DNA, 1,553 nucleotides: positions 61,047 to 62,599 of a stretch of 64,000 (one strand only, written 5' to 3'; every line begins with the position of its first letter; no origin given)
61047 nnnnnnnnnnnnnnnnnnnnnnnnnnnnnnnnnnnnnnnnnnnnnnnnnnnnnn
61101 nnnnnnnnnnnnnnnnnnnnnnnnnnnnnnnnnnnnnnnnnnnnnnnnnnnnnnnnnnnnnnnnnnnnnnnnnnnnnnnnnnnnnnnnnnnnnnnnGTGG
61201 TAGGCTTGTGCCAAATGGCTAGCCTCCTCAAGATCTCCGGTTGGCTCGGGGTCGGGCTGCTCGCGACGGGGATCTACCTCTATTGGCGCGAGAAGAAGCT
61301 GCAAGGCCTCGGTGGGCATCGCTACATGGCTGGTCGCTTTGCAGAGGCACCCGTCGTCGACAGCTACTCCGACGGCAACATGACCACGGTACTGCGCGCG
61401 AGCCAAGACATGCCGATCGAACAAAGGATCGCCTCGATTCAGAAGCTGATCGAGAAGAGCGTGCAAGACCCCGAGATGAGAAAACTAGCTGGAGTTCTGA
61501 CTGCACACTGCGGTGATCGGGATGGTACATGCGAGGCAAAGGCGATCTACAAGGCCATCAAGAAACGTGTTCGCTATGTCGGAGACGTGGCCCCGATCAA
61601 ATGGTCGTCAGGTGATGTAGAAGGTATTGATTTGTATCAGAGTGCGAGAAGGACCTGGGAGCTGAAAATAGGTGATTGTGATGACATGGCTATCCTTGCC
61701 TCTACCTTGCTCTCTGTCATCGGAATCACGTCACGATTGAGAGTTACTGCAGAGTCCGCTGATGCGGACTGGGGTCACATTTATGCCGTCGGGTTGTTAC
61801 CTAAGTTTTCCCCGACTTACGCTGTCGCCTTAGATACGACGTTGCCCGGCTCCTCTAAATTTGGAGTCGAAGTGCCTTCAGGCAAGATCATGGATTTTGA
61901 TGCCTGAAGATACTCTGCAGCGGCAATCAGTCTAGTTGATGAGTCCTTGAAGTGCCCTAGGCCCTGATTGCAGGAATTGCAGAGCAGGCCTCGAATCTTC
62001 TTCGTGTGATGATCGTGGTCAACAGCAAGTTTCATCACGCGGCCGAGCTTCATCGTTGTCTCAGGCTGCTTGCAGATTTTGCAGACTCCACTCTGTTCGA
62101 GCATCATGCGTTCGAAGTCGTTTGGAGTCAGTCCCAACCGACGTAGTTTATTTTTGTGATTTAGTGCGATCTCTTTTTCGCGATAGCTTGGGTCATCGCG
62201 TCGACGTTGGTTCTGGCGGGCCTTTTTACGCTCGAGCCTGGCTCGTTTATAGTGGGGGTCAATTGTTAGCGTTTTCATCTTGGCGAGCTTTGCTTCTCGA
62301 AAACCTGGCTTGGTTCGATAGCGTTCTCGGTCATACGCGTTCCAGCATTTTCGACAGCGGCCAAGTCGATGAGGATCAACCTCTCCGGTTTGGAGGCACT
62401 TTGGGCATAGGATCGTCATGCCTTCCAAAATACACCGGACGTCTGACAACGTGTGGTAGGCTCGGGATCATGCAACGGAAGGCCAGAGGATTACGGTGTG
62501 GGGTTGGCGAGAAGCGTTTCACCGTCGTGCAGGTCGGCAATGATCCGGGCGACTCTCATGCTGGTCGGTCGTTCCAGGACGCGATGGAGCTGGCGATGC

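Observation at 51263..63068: Family-independent C-terminal module G-L-[GS]-D / TM helix / poly-basic tail, clustered around a membrane-anchored transglutaminase-like enzyme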

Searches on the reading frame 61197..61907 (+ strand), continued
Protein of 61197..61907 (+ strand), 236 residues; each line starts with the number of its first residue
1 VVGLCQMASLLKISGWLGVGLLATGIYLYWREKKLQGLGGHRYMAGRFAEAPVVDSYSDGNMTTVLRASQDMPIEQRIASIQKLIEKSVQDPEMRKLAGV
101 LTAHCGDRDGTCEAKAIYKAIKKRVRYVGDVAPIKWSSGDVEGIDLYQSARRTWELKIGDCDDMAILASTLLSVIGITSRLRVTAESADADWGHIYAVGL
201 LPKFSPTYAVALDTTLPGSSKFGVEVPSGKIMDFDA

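Call 76: predict_structure(alignment_id=A7)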
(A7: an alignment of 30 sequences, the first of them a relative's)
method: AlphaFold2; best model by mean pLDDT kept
length: 236 residues; sequences in the alignment: 30
mean_pLDDT: 65.7   pTM: 0.63
mean pLDDT of the five models: 65.7, 64.6, 64.3, 62.9, 59.8
residues with pLDDT >= 90: 17; 70-90: 105; 50-70: 49; < 50: 65
segments of 3 or more residues with pLDDT < 50: 1-8, 52-78, 150-152, 155-163, 166-179, 234-236
pLDDT, mean of each block of 10 residues (from residue 1): 39 77 69 81 83 38 42 46 70 83 68 68 83 80 71 45 43 38 63 76 90 87 77 53
secondary structure, 60 per line:
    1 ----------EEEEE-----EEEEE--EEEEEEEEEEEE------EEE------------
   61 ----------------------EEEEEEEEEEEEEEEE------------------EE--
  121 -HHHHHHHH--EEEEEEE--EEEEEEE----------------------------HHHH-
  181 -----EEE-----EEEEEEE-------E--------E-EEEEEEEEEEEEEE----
elements in order: E11-15 E21-25 E28-39 E46-48 E83-98 H122-129 E132-138 E141-147 H176-179 E186-188 E194-200 E219-232
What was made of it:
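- On Internal-membrane jelly-roll-capsid viruses: Its model is all-beta with pLDDT 65.7 (call 76).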

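Call 79: fold_search(model_id=the predicted structure, library=pdb)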
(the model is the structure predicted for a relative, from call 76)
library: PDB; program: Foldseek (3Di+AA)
matches with E <= 10: 500; with E <= 0.001: 0
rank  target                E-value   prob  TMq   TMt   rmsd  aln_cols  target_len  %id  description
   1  6h82_A                2.6e-02  0.15  0.18  0.18  18.3       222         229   13  Cryo-EM structure of the archaeal extremophilic internal membrane containing Haloarcula hispanica icosahedral virus 2  (released 2019-04-03)
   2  5y9f_E                2.9e-02  0.08  0.12  0.08  25.4       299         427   10  Crystal structure of HPV59 pentamer in complex with the Fab fragment of antibody 28F10 (released 2017-10-25)
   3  9kr4_B                3.4e-02  0.44  0.28  0.27  17.9       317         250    9  Enterovirus B 75 (released 2025-12-24)
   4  2r5k_A                3.6e-02  0.07  0.12  0.08  26.8       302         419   10  Pentamer Structure of Major Capsid protein L1 of Human Papilloma Virus type 11 (released 2008-05-06)
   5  6qt9_C                3.8e-02  0.12  0.17  0.18  18.0       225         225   13  Cryo-EM structure of SH1 full particle. (released 2019-04-10)
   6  6qt9_A                4.2e-02  0.14  0.17  0.18  18.8       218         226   12  Cryo-EM structure of SH1 full particle. (released 2019-04-10)
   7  8yeg_B                4.7e-02  0.08  0.13  0.09  25.8       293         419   10  HPV11 L1 pentamer in complex with Fab F5-187 (released 2025-02-26)
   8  9i0y_a                5.6e-02  0.41  0.21  0.36  10.3       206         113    7  Recombinant Ena2A fibers (released 2025-03-12)
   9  9i0y_0                5.6e-02  0.41  0.21  0.36  10.3       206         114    7  Recombinant Ena2A fibers (released 2025-03-12)
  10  6bt3_I                6.2e-02  0.06  0.12  0.07  26.6       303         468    8  High-Resolution Structure Analysis of Antibody V5 Conformational Epitope on Human Papillomavirus 16 (released 2018-01-17)
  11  6igf_J                6.2e-02  0.06  0.13  0.09  27.0       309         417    9  Crystal structure of Human Papillomavirus type 52 pentamer (released 2018-11-28)
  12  6igf_F                6.6e-02  0.07  0.14  0.10  25.2       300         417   10  Crystal structure of Human Papillomavirus type 52 pentamer (released 2018-11-28)
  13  6igf_G                7.4e-02  0.06  0.12  0.08  26.3       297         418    8  Crystal structure of Human Papillomavirus type 52 pentamer (released 2018-11-28)
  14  2r5i_A                7.4e-02  0.06  0.12  0.08  26.3       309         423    9  Pentamer Structure of Major Capsid Protein L1 of Human Papilloma Virus type 18 (released 2008-05-06)
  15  6igf_H                8.7e-02  0.07  0.15  0.10  25.7       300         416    9  Crystal structure of Human Papillomavirus type 52 pentamer (released 2018-11-28)
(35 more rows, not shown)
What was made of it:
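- On Internal-membrane jelly-roll-capsid viruses: Best hits are jelly-roll capsid proteins (HHIV-2, SH1, SPV1, picorna-, papilloma- and polyomaviruses), but E is at least 0.026 (call 79).
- Closest known: Membrane proteomes of internal-membrane icosahedral viruses. Same: The most conserved late protein (236 aa) is all-beta, and its best, non-significant matches are jelly-roll capsid proteins, HHIV-2 first (call 79).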

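Call 90: search_protein_families(library=phrogs, proteins=[L024:17156-19366:+, L024:12933-13757:-], max_evalue=0.01)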
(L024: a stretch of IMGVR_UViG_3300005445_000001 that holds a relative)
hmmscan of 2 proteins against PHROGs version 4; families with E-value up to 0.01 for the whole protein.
L024:17156-19366:+ (736 aa): 4 families
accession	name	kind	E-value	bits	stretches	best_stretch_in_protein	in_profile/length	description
phrog_9707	-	tail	2.7e-10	40.5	1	66-143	180-248/667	tail protein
phrog_2234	-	tail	3.9e-10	40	1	65-107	182-224/757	tail spike protein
phrog_7458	-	tail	1.7e-09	37.5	1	56-108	111-162/732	tail spike protein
phrog_14442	-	tail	2.8e-09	37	1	58-148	182-262/733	tail protein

L024:12933-13757:- (274 aa): 0 families

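Call 91: find_related_loci(query=L024:19655-20104:+, collection=viral_contigs, flank=10000)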
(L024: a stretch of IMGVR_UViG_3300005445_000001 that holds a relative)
Query L024:19655-20104:+ (149 aa) in viral_contigs; peptide patterns used: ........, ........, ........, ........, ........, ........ (x = any residue, [..] = any of these).
19 stretches matched a pattern; 5 encode a relative of the query (tblastn E <= 1e-3); 5 distinct loci.
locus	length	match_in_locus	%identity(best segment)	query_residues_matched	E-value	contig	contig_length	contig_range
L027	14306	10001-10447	100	1-149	4e-96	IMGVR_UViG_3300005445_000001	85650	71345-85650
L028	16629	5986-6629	48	1-146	2e-26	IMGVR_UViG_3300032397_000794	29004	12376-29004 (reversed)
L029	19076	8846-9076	48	71-146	3e-16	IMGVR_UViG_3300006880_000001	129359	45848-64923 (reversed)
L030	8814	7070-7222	43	26-74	1e-6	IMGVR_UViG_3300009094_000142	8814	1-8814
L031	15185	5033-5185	43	26-74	1e-6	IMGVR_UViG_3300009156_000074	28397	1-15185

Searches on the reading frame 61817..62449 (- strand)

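Call 5: search_protein_families(library=pfam, proteins=[window:61817-62449:-], max_evalue=0.01)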
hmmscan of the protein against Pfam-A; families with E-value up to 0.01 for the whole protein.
window:61817-62449:- (210 aa): 1 family
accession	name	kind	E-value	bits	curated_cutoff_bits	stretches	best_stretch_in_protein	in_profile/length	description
PF02945.21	Endonuclease_7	-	7.5e-20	71.1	23.6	1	102-182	5-81/82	Recombination endonuclease VII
